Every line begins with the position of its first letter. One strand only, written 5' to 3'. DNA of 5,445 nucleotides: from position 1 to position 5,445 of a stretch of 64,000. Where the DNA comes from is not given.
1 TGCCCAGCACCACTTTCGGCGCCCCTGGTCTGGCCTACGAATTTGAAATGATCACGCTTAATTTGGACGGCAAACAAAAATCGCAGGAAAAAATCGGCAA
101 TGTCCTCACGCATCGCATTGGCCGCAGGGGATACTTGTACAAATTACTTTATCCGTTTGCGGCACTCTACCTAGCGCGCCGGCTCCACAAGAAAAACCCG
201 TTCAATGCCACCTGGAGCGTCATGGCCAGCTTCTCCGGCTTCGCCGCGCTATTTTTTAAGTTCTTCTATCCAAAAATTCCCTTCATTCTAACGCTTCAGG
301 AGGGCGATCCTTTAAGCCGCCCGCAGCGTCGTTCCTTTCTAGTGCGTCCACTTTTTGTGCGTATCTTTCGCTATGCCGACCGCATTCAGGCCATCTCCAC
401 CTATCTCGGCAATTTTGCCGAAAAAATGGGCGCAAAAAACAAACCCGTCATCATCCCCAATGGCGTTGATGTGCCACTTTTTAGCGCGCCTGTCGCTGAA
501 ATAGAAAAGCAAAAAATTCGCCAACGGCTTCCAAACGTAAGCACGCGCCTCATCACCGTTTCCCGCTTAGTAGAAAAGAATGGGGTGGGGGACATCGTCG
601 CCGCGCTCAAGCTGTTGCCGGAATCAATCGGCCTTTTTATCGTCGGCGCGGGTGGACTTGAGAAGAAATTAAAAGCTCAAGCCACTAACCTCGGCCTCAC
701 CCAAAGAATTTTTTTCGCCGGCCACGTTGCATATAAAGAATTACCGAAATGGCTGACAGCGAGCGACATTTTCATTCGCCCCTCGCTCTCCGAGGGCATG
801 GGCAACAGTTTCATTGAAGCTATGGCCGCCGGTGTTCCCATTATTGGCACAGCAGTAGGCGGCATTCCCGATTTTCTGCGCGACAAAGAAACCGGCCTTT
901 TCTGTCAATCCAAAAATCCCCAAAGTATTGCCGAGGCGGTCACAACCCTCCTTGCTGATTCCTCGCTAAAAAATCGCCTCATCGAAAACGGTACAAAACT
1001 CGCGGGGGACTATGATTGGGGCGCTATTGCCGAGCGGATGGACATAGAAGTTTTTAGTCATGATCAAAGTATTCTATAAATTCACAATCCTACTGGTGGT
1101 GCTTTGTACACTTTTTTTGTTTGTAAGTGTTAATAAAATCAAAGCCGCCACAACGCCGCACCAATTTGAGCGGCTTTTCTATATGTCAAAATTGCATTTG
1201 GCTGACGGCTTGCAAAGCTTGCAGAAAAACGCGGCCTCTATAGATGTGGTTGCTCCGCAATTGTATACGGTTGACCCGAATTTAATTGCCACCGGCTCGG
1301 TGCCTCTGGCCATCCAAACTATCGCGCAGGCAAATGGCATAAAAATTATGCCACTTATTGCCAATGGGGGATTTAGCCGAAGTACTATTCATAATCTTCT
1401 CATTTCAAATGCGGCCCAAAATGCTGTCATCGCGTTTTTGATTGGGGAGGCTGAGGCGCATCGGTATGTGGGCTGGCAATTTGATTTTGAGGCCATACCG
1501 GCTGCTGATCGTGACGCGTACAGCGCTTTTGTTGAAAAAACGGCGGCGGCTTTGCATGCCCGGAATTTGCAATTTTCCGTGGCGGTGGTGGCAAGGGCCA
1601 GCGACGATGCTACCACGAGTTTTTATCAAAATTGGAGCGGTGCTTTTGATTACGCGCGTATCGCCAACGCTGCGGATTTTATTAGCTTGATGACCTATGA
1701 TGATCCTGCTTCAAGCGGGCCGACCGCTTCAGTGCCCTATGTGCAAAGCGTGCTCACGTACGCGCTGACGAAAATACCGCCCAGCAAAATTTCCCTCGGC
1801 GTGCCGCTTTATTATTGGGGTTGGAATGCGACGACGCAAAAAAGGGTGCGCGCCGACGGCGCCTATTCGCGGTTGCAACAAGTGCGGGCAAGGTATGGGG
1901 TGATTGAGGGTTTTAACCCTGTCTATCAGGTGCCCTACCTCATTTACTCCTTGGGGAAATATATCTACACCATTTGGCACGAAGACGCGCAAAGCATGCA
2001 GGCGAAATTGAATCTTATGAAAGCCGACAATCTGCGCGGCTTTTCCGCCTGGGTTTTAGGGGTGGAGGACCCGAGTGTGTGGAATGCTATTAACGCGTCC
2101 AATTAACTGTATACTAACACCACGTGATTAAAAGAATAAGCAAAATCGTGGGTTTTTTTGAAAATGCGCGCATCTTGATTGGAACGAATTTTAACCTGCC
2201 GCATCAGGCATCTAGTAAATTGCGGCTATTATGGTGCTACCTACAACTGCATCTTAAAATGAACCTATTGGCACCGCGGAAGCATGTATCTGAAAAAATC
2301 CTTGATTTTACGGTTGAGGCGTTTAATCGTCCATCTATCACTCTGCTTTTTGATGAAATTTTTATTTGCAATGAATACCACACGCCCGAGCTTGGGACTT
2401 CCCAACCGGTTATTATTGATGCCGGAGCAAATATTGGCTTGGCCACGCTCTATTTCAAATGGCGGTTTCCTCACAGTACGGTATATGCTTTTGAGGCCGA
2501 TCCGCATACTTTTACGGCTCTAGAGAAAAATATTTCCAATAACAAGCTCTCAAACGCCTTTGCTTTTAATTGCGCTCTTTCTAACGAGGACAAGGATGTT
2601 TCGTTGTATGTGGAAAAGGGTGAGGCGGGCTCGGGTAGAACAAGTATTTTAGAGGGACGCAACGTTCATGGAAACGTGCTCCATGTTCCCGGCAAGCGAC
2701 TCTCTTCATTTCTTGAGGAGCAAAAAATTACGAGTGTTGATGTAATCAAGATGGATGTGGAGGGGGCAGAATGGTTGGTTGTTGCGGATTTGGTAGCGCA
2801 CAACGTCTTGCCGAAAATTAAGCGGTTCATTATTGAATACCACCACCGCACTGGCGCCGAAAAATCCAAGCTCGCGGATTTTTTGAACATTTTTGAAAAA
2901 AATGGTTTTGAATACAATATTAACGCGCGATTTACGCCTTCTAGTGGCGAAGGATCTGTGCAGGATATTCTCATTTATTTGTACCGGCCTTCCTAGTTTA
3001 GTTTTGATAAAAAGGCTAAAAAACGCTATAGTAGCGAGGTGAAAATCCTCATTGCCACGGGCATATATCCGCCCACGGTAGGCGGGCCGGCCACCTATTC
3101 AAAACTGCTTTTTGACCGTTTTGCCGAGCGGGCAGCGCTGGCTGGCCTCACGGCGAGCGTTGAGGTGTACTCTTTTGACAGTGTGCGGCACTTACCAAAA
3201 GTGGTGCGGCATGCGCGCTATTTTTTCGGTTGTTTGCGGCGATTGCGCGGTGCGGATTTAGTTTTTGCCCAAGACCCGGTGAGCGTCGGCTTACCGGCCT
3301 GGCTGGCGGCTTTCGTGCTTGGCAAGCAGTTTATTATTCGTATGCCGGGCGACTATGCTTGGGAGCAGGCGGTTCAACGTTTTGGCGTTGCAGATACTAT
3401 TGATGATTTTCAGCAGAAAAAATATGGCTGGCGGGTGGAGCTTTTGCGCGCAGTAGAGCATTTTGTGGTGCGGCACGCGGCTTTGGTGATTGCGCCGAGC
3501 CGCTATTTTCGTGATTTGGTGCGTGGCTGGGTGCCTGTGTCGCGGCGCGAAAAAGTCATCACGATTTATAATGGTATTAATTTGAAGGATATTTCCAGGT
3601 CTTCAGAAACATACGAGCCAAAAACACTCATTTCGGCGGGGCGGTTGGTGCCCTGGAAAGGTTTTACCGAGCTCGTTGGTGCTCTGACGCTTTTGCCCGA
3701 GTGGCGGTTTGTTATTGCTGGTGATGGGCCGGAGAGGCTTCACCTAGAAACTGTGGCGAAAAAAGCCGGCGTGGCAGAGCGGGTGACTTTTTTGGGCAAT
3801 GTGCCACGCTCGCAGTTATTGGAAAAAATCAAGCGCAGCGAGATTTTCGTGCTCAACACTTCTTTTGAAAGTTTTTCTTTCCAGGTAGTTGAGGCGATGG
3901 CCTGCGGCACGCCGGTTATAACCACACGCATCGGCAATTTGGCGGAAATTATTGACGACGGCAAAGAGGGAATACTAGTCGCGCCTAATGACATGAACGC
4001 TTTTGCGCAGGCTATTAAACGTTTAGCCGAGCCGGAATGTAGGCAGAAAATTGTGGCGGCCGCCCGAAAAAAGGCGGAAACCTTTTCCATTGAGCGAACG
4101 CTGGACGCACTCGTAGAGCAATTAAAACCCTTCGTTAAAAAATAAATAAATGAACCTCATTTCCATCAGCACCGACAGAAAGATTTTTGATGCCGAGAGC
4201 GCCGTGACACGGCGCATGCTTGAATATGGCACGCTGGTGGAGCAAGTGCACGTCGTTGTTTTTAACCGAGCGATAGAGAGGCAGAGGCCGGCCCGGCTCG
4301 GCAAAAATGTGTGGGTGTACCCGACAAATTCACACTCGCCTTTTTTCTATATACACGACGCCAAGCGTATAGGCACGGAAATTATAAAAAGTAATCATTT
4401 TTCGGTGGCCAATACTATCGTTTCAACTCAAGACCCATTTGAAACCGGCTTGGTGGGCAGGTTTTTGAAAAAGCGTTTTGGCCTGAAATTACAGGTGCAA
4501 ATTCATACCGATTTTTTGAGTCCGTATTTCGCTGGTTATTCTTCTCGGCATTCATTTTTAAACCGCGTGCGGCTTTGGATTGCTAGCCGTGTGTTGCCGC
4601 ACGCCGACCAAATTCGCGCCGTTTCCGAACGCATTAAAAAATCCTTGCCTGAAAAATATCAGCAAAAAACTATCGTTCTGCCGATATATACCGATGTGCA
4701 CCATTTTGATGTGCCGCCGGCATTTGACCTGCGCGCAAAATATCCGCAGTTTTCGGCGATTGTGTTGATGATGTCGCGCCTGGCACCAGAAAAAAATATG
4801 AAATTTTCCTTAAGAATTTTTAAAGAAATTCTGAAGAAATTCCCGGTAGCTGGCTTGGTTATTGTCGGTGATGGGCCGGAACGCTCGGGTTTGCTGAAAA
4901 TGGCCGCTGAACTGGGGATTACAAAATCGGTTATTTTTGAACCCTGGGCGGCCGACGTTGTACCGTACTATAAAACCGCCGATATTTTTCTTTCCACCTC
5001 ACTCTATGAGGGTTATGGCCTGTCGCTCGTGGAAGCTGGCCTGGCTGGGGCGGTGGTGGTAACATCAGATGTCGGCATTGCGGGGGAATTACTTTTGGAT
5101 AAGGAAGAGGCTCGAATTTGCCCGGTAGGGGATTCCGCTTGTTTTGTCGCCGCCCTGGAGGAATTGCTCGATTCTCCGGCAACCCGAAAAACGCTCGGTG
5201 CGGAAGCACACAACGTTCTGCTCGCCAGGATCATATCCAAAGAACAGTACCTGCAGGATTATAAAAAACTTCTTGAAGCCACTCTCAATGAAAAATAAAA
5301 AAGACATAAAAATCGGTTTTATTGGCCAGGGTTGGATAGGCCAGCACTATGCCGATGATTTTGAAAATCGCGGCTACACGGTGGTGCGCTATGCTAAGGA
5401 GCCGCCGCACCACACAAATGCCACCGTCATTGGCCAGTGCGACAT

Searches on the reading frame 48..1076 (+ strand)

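Call 8: search_protein_families(library=pfam, proteins=[window:48-1076:+], max_evalue=0.001)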
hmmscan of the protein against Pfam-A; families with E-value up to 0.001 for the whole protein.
window:48-1076:+ (343 aa): 6 families
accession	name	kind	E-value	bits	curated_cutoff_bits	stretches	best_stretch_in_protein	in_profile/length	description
PF00534.26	Glycos_transf_1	-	2.7e-39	134.9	26.4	1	154-317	4-171/172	Glycosyl transferases group 1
PF13692.12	Glyco_trans_1_4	-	1.4e-32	113.4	27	1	167-304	3-142/142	Glycosyl transferases group 1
PF13439.12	Glyco_transf_4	-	2.2e-09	38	28.5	1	9-142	32-168/170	Glycosyltransferase Family 4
PF13524.12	Glyco_trans_1_2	-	1e-07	32.5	25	1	220-329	28-140/144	Glycosyl transferase-like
PF13579.12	Glyco_trans_4_4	-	7.9e-06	26.7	29.7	1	15-139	36-158/158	Glycosyl transferase 4-like domain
PF20706.3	GT4-conflict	-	1.1e-05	25.1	26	1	231-285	274-324/385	Family 4 Glycosyltransferase in conflict systems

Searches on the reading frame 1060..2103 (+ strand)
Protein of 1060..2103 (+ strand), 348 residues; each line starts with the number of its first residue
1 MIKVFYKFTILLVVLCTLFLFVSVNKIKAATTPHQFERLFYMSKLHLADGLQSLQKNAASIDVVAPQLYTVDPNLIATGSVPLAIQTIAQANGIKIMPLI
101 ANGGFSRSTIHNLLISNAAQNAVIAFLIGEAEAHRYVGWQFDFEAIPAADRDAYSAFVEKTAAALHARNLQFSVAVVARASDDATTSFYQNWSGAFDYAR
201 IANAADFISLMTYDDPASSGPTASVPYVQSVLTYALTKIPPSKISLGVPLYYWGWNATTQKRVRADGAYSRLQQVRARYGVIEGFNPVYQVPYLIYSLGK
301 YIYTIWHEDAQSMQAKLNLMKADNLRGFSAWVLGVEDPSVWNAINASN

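Call 8: search_protein_families(library=pfam, proteins=[window:1060-2103:+], max_evalue=0.001)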
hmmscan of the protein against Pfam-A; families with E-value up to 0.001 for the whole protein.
window:1060-2103:+ (348 aa): 1 family
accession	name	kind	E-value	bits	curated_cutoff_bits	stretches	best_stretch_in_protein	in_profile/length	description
PF00704.34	Glyco_hydro_18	-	1.1e-21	78.3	29.6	1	85-333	54-314/317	Glycosyl hydrolases family 18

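Call 23: find_encoding_contigs(protein=window:1060-2103:+, flank=10000, max_places=4)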
Protein window:1060-2103:+ (348 aa): 6 contigs read that carry it; 3 places shown.
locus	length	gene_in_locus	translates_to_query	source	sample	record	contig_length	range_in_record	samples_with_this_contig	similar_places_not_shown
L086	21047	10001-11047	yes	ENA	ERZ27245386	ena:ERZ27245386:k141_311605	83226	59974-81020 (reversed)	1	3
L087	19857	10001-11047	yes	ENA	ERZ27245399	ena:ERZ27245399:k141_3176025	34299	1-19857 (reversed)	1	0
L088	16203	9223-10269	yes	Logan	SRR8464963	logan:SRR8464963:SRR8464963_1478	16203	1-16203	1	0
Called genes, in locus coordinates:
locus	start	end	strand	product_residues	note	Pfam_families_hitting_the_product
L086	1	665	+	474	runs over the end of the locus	PF00224:PK, PF02887:PK_C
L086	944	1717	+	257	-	PF20582:UPF0758_N, PF04002:RadC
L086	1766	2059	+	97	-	-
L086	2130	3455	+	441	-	PF21799:MurD-like_N (weak), PF08245:Mur_ligase_M, PF02875:Mur_ligase_C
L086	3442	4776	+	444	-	PF01225:Mur_ligase, PF08245:Mur_ligase_M, PF02875:Mur_ligase_C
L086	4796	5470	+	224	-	PF09335:VTT_dom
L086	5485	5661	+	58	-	-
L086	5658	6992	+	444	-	PF13200:DUF4015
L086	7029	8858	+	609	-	PF02534:T4SS-DNA_transf (weak), PF01935:DUF87 (weak), PF10412:TrwB_AAD_bind (weak)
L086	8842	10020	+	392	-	PF13439:Glyco_transf_4, PF13579:Glyco_trans_4_4 (weak), PF20706:GT4-conflict (weak), PF00534:Glycos_transf_1, PF13692:Glyco_trans_1_4, PF13524:Glyco_trans_1_2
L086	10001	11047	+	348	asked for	PF00704:Glyco_hydro_18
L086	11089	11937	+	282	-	PF05050:Methyltransf_21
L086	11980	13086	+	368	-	PF13439:Glyco_transf_4, PF13579:Glyco_trans_4_4, PF00534:Glycos_transf_1, PF13692:Glyco_trans_1_4, PF13524:Glyco_trans_1_2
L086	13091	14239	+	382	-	PF13579:Glyco_trans_4_4 (weak), PF13439:Glyco_transf_4 (weak), PF20706:GT4-conflict (weak), PF00534:Glycos_transf_1, PF13692:Glyco_trans_1_4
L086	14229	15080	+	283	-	PF03721:UDPG_MGDP_dh_N, PF00984:UDPG_MGDP_dh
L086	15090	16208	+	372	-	-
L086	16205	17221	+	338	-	PF00534:Glycos_transf_1, PF13692:Glyco_trans_1_4, PF13524:Glyco_trans_1_2 (weak)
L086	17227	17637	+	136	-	PF04138:GtrA_DPMS_TM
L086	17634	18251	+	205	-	PF13489:Methyltransf_23, PF08241:Methyltransf_11, PF08242:Methyltransf_12, PF13649:Methyltransf_25 (weak), PF13847:Methyltransf_31 (weak)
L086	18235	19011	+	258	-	PF01522:Polysacc_deac_1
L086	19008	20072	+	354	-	PF00534:Glycos_transf_1, PF13692:Glyco_trans_1_4, PF13524:Glyco_trans_1_2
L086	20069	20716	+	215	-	PF08241:Methyltransf_11, PF13649:Methyltransf_25 (weak)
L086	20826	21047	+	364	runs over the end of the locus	-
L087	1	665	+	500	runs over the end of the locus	PF00224:PK, PF02887:PK_C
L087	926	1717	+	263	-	PF20582:UPF0758_N, PF04002:RadC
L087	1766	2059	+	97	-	-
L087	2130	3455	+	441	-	PF21799:MurD-like_N (weak), PF08245:Mur_ligase_M, PF02875:Mur_ligase_C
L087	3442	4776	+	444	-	PF01225:Mur_ligase, PF08245:Mur_ligase_M, PF02875:Mur_ligase_C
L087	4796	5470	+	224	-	PF09335:VTT_dom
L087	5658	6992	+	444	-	PF13200:DUF4015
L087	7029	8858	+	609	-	PF02534:T4SS-DNA_transf (weak), PF01935:DUF87 (weak), PF10412:TrwB_AAD_bind (weak)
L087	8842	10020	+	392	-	PF13439:Glyco_transf_4, PF13579:Glyco_trans_4_4 (weak), PF20706:GT4-conflict (weak), PF00534:Glycos_transf_1, PF13692:Glyco_trans_1_4, PF13524:Glyco_trans_1_2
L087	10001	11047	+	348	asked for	PF00704:Glyco_hydro_18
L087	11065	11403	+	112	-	-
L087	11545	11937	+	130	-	PF05050:Methyltransf_21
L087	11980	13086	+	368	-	PF13439:Glyco_transf_4, PF13579:Glyco_trans_4_4, PF00534:Glycos_transf_1, PF13692:Glyco_trans_1_4, PF13524:Glyco_trans_1_2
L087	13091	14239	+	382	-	PF13579:Glyco_trans_4_4 (weak), PF13439:Glyco_transf_4 (weak), PF20706:GT4-conflict (weak), PF00534:Glycos_transf_1, PF13692:Glyco_trans_1_4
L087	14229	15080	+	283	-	PF03721:UDPG_MGDP_dh_N, PF00984:UDPG_MGDP_dh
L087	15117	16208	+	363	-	-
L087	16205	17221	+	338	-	PF00534:Glycos_transf_1, PF13692:Glyco_trans_1_4, PF13524:Glyco_trans_1_2 (weak)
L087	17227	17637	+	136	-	PF04138:GtrA_DPMS_TM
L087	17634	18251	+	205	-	PF13489:Methyltransf_23, PF08241:Methyltransf_11, PF08242:Methyltransf_12, PF13649:Methyltransf_25 (weak), PF13847:Methyltransf_31 (weak)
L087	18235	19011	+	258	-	PF01522:Polysacc_deac_1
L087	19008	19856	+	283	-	?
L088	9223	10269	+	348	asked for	PF00704:Glyco_hydro_18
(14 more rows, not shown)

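Call 66: list_cluster_members(proteins=[L086:944-1714:+, L087:926-1714:+, L089:19313-20464:+, L089:18456-19301:+, L106:514-1953:+, L106:1967-2758:+, L106:17160-17783:+, L106:18922-19215:+])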
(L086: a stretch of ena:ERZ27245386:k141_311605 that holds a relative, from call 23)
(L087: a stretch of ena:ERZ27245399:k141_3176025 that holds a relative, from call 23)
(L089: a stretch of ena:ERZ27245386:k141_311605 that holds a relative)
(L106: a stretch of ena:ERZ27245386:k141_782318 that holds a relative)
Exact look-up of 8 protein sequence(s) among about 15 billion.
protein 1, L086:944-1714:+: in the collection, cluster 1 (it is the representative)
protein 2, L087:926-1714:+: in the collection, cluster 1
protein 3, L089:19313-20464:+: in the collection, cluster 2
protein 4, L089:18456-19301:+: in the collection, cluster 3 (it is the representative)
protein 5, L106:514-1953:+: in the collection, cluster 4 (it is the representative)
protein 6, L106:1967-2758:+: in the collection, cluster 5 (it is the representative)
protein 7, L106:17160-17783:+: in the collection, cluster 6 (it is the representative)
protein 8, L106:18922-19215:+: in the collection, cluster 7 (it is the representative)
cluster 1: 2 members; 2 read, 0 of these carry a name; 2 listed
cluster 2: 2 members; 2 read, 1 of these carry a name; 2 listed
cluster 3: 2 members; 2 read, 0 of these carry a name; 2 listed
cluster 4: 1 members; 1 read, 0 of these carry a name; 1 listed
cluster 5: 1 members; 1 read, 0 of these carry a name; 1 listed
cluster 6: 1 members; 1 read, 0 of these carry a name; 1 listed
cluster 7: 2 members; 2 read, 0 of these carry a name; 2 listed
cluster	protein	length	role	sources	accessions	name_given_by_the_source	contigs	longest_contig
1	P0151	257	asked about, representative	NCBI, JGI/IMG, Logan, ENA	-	-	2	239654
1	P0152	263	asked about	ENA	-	-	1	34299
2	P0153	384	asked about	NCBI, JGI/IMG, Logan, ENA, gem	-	-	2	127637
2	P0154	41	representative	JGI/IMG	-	hypothetical protein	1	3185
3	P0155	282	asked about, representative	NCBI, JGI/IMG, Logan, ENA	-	-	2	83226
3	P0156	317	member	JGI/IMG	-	-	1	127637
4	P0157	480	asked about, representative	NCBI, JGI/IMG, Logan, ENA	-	-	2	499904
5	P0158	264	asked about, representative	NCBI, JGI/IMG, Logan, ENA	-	-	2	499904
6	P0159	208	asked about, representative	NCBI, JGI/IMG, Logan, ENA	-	-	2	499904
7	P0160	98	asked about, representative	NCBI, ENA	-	-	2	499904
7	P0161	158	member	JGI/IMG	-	-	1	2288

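Call 67: find_encoding_contigs(protein=P0151, flank=10000, max_places=3)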
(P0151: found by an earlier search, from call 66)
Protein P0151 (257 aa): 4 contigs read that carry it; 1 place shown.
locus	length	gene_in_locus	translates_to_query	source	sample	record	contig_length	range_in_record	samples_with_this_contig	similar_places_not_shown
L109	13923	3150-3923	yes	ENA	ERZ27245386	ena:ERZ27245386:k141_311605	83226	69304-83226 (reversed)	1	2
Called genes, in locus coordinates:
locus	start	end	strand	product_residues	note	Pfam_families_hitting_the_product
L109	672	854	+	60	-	-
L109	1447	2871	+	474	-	PF00224:PK, PF02887:PK_C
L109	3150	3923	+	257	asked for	PF20582:UPF0758_N, PF04002:RadC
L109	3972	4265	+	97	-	-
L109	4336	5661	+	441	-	PF21799:MurD-like_N (weak), PF08245:Mur_ligase_M, PF02875:Mur_ligase_C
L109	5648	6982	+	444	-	PF01225:Mur_ligase, PF08245:Mur_ligase_M, PF02875:Mur_ligase_C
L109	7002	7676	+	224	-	PF09335:VTT_dom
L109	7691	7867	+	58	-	-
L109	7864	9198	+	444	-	PF13200:DUF4015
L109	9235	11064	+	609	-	PF02534:T4SS-DNA_transf (weak), PF01935:DUF87 (weak), PF10412:TrwB_AAD_bind (weak)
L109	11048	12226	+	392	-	PF13439:Glyco_transf_4, PF13579:Glyco_trans_4_4 (weak), PF20706:GT4-conflict (weak), PF00534:Glycos_transf_1, PF13692:Glyco_trans_1_4, PF13524:Glyco_trans_1_2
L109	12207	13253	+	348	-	PF00704:Glyco_hydro_18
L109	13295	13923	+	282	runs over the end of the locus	PF05050:Methyltransf_21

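Call 68: find_encoding_contigs(protein=P0153, flank=10000, max_places=4)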
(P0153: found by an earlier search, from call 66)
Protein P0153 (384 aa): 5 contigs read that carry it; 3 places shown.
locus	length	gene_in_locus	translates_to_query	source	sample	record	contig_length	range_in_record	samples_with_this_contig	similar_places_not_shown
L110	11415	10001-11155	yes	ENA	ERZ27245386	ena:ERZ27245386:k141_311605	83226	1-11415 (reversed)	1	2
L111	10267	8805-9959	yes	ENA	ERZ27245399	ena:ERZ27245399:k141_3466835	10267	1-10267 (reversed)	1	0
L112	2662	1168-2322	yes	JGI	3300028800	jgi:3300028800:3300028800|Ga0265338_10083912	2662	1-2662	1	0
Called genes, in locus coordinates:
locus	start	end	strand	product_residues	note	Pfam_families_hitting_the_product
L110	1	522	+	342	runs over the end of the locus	-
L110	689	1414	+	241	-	-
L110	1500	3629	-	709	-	PF00753:Lactamase_B, PF12706:Lactamase_B_2 (weak), PF22505:RNase_J_b_CASP, PF17770:RNase_J_C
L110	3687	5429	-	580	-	PF00496:SBP_bac_5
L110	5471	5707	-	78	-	PF03840:SecG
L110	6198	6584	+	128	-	PF00166:Cpn10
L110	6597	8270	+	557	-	PF00118:Cpn60_TCP1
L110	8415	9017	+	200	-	PF04011:LemA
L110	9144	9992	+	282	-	PF01435:Peptidase_M48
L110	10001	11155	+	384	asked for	-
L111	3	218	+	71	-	?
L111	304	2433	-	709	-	PF00753:Lactamase_B, PF12706:Lactamase_B_2 (weak), PF22505:RNase_J_b_CASP, PF17770:RNase_J_C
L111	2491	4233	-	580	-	PF00496:SBP_bac_5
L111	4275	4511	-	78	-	PF03840:SecG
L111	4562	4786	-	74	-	-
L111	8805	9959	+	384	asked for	-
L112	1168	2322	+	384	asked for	-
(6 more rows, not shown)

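Call 69: find_encoding_contigs(protein=P0152, flank=10000, max_places=3)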
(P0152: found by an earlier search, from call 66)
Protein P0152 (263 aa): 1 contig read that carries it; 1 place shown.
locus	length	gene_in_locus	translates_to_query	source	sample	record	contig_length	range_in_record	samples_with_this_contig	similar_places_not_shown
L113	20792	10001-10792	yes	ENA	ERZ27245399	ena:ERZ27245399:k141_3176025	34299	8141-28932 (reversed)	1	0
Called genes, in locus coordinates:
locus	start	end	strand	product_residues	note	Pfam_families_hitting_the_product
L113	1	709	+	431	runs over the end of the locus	PF21760:SecD_1st, PF22599:SecDF_P1_head, PF02355:SecD_SecF_C, PF03176:MMPL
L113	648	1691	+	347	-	PF07549:Sec_GG, PF02355:SecD_SecF_C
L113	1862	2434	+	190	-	PF02498:Bro-N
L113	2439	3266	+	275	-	PF04383:KilA-N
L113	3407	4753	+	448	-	-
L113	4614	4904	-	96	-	-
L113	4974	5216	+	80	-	-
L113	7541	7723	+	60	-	-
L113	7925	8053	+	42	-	-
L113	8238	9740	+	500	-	PF00224:PK, PF02887:PK_C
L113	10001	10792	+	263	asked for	PF20582:UPF0758_N, PF04002:RadC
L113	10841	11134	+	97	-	-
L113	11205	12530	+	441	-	PF21799:MurD-like_N (weak), PF08245:Mur_ligase_M, PF02875:Mur_ligase_C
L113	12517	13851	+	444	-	PF01225:Mur_ligase, PF08245:Mur_ligase_M, PF02875:Mur_ligase_C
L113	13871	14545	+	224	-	PF09335:VTT_dom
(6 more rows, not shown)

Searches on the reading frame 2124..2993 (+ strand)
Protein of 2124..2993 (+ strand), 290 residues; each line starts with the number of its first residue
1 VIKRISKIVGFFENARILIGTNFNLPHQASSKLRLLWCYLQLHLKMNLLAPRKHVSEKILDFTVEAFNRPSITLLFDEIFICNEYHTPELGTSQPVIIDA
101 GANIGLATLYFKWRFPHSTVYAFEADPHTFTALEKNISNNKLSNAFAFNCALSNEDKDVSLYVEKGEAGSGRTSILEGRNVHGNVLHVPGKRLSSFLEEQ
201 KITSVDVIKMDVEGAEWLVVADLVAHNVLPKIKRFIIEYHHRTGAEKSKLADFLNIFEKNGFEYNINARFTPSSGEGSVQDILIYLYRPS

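Call 8: search_protein_families(library=pfam, proteins=[window:2124-2993:+], max_evalue=0.001)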
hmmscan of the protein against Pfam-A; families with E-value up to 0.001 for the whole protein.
window:2124-2993:+ (290 aa): 3 families
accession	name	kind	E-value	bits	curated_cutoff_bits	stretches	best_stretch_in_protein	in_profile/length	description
PF05050.19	Methyltransf_21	-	6.6e-19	69.1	22.7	1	99-264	1-173/173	Methyltransferase FkbM domain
PF13383.12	Methyltransf_22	-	0.00045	20.3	22.4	1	201-263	172-233/252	Methyltransferase domain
PF02475.24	TRM5-TYW2_MTfase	-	0.0009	19.7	28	0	94-146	37-89/164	TRM5/TYW2 methyltransferase domain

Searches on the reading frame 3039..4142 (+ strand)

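Call 8: search_protein_families(library=pfam, proteins=[window:3039-4142:+], max_evalue=0.001)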
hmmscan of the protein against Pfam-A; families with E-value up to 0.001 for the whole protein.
window:3039-4142:+ (368 aa): 6 families
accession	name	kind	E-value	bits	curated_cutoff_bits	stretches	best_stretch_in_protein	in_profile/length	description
PF00534.26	Glycos_transf_1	-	8.1e-40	136.6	26.4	1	192-344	13-171/172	Glycosyl transferases group 1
PF13692.12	Glyco_trans_1_4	-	4.6e-34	118.1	27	1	195-330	2-140/142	Glycosyl transferases group 1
PF13524.12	Glyco_trans_1_2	-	1.3e-13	51.5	25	1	212-347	5-130/144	Glycosyl transferase-like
PF13579.12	Glyco_trans_4_4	-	4.3e-12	47.1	29.7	1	39-179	38-158/158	Glycosyl transferase 4-like domain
PF13439.12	Glyco_transf_4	-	6.9e-10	39.6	28.5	1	49-183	51-169/170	Glycosyltransferase Family 4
PF20706.3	GT4-conflict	-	0.00045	19.7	26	1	128-308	128-323/385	Family 4 Glycosyltransferase in conflict systems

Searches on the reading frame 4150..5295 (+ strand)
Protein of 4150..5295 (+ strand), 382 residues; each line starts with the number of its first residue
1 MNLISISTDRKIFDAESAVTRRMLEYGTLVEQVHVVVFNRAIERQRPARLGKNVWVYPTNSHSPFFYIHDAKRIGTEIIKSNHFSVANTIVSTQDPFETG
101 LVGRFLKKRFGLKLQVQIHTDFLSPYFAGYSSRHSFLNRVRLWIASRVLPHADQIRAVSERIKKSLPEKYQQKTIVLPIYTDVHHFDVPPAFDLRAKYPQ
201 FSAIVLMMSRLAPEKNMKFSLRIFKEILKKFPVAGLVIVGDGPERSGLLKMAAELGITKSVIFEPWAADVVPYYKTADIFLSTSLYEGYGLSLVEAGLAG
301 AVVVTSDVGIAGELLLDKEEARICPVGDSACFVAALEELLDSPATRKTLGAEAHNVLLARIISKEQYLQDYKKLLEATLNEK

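Call 8: search_protein_families(library=pfam, proteins=[window:4150-5295:+], max_evalue=0.001)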
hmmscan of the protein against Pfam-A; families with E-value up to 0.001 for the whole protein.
window:4150-5295:+ (382 aa): 6 families
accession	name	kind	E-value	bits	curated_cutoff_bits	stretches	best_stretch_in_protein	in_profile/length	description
PF00534.26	Glycos_transf_1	-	2.4e-30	105.8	26.4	1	203-354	16-170/172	Glycosyl transferases group 1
PF13692.12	Glyco_trans_1_4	-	1.2e-26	94.1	27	1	204-341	3-141/142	Glycosyl transferases group 1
PF13439.12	Glyco_transf_4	-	8.7e-07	29.6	28.5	1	32-174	21-159/170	Glycosyltransferase Family 4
PF13579.12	Glyco_trans_4_4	-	3.5e-06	27.9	29.7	1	90-168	74-144/158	Glycosyl transferase 4-like domain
PF20706.3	GT4-conflict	-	1.2e-05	25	26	1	141-357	136-372/385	Family 4 Glycosyltransferase in conflict systems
PF13524.12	Glyco_trans_1_2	-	2.8e-05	24.5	25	1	266-360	24-132/144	Glycosyl transferase-like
